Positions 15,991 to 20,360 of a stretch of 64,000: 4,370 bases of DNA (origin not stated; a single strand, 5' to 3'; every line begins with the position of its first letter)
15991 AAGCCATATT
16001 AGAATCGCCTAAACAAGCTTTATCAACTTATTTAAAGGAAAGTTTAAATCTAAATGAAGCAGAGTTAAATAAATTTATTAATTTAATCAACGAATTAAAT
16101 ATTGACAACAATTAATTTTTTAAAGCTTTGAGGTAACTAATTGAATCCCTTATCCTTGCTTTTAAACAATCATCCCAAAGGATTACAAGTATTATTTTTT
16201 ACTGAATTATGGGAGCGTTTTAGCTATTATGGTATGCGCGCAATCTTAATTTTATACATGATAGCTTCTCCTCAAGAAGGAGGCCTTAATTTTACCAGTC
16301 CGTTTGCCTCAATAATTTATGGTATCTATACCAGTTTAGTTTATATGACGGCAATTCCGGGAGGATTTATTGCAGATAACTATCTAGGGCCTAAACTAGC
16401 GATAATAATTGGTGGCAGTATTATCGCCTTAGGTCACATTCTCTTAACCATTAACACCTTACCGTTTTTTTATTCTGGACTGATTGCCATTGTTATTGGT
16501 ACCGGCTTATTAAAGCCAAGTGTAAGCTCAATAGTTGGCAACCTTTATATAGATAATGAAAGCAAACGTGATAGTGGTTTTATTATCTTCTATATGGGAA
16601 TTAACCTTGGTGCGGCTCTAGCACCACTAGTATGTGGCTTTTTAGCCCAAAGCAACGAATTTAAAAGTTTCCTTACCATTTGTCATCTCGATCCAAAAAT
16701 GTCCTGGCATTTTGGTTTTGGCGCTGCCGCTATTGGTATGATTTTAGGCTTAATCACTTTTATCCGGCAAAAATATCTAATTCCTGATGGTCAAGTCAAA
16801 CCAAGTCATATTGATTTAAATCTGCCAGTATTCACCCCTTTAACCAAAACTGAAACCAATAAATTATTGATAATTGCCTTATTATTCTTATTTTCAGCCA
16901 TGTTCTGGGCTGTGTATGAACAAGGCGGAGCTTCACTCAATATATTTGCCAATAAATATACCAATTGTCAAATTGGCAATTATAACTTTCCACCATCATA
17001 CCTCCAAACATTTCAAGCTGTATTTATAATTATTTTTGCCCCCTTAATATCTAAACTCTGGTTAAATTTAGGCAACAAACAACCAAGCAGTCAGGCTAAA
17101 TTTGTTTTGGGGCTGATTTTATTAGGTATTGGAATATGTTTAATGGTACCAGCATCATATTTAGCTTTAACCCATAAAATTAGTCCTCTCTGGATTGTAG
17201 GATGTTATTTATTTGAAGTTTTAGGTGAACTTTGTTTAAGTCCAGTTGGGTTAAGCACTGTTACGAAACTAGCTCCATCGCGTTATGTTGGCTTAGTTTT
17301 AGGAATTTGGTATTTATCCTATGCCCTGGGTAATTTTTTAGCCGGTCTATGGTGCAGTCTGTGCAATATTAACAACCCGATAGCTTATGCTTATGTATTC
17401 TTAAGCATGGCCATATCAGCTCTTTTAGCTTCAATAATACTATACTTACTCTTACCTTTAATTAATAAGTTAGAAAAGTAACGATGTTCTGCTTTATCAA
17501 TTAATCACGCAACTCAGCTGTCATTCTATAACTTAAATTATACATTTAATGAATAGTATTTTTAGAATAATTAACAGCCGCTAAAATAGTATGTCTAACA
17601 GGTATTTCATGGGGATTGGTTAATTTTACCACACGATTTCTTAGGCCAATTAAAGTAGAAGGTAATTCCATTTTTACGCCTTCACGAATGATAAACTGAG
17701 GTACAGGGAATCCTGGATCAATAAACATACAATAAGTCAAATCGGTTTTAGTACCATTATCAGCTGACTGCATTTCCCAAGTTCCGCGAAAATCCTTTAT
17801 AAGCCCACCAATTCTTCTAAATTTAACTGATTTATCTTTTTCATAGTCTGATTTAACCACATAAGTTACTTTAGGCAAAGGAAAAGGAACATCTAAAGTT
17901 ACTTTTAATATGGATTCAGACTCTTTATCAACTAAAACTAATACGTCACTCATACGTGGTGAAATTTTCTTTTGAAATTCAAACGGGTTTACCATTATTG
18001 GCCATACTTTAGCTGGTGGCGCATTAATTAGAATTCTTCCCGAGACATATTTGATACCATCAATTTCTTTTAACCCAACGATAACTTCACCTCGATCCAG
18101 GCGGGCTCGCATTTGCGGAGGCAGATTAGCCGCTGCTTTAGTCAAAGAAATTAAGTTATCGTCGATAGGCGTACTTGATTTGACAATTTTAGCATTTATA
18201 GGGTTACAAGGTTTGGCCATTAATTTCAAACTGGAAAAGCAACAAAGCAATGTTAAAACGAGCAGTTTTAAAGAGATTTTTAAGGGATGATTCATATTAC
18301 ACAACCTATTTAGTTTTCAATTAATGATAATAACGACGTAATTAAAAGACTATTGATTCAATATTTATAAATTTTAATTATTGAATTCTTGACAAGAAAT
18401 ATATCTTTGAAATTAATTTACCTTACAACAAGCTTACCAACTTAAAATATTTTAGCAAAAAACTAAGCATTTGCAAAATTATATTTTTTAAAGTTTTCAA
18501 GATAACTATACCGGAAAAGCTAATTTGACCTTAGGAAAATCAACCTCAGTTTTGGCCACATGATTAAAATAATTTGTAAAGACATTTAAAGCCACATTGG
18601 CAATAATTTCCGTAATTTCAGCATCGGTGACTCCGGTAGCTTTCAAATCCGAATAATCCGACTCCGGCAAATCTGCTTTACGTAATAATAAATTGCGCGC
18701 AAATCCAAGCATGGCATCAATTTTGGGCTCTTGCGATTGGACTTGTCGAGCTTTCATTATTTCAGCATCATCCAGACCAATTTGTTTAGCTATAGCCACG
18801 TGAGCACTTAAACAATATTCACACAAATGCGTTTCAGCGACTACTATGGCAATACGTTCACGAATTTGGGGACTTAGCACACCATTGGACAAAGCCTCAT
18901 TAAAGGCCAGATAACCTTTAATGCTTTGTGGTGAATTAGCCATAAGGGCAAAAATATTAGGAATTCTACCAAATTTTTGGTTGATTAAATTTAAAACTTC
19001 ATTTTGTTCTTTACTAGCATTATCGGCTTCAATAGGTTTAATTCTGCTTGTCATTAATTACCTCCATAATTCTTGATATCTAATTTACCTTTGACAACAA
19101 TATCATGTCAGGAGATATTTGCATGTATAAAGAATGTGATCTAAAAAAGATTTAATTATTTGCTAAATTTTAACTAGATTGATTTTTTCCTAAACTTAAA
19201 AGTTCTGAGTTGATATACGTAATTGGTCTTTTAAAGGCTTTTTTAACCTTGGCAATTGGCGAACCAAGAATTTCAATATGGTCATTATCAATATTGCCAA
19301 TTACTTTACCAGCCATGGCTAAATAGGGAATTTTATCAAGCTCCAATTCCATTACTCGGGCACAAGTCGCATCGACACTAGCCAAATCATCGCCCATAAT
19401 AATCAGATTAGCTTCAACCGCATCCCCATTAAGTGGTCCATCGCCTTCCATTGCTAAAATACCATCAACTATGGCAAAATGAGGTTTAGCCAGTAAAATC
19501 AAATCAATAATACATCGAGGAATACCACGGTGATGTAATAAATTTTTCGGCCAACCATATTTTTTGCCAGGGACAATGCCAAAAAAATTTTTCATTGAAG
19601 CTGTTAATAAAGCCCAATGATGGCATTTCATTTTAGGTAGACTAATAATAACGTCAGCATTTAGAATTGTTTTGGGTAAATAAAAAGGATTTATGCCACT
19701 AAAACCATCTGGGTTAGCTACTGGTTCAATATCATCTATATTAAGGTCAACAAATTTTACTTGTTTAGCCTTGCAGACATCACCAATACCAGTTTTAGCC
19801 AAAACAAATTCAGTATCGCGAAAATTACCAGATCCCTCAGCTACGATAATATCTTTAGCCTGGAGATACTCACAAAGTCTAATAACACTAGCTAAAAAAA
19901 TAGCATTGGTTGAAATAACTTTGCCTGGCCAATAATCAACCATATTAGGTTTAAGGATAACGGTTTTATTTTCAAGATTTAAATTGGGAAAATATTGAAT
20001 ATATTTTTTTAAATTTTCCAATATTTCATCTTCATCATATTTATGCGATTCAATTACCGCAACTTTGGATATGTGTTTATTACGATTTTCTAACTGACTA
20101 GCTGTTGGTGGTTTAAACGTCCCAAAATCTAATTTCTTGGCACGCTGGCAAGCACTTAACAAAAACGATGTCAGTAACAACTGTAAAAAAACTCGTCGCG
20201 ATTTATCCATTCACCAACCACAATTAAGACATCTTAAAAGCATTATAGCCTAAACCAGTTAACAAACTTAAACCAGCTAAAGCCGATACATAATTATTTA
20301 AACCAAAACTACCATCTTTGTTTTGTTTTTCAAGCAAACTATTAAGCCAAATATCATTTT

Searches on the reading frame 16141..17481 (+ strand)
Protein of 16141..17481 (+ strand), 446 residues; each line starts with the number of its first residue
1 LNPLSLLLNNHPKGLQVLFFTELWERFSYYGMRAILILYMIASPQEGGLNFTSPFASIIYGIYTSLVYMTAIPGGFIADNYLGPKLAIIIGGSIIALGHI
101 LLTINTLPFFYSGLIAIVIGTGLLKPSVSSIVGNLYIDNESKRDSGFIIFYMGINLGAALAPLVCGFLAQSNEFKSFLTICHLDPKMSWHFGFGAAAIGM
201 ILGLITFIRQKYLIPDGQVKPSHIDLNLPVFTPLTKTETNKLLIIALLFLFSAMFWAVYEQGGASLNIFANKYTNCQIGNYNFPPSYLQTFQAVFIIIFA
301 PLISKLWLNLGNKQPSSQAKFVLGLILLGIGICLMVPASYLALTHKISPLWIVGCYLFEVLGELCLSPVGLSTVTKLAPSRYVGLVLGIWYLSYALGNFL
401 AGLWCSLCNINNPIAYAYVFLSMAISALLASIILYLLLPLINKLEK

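Call 46: search_protein_families(library=pfam, proteins=[window:16141-17481:+], max_evalue=0.0001)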
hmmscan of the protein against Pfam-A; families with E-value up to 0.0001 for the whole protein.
window:16141-17481:+ (446 aa): 2 families
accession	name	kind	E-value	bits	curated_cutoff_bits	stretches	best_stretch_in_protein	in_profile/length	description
PF00854.27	PTR2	-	4.2e-63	214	27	2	232-408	191-379/392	POT family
PF07690.21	MFS_1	-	8.3e-23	81.3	33.4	2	29-401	8-346/347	Major Facilitator Superfamily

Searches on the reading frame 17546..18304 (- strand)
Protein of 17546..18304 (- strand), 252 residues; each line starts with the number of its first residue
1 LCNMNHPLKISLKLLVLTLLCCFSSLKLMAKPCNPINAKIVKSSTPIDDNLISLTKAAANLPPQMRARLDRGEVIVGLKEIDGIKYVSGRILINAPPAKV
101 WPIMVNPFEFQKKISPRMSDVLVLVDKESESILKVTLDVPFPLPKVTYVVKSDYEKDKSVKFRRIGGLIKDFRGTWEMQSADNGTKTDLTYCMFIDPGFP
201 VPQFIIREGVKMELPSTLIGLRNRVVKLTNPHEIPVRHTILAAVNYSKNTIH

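Call 46: search_protein_families(library=pfam, proteins=[window:17546-18304:-], max_evalue=0.0001)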
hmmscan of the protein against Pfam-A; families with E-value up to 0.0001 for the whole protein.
window:17546-18304:- (252 aa): 2 families
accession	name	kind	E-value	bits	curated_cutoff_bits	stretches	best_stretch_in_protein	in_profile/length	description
PF03364.25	Polyketide_cyc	-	4.7e-10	40.2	23.4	1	93-212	1-116/126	Polyketide cyclase / dehydrase and lipid transport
PF10604.15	Polyketide_cyc2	-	8.3e-08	33.1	27.4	1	87-222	4-138/142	Polyketide cyclase / dehydrase and lipid transport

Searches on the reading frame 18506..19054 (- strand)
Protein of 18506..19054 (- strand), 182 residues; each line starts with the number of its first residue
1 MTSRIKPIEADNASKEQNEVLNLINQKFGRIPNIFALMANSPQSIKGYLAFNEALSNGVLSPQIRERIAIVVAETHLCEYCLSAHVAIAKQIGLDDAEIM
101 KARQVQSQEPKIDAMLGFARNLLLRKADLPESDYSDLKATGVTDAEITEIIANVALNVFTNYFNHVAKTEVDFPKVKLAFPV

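Call 46: search_protein_families(library=pfam, proteins=[window:18506-19054:-], max_evalue=0.0001)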
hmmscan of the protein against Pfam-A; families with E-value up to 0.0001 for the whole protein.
window:18506-19054:- (182 aa): 1 family
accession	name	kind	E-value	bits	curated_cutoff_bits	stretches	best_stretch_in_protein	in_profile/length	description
PF02627.25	CMD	-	4e-13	49.6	23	1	46-105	5-65/84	Carboxymuconolactone decarboxylase family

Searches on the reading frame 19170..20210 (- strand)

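Call 46: search_protein_families(library=pfam, proteins=[window:19170-20210:-], max_evalue=0.0001)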
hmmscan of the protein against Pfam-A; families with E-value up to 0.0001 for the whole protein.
window:19170-20210:- (346 aa): 1 family
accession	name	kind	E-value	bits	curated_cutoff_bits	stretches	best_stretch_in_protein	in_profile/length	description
PF04015.17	DUF362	-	2.2e-45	155.6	24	1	84-285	1-200/200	Domain of unknown function (DUF362)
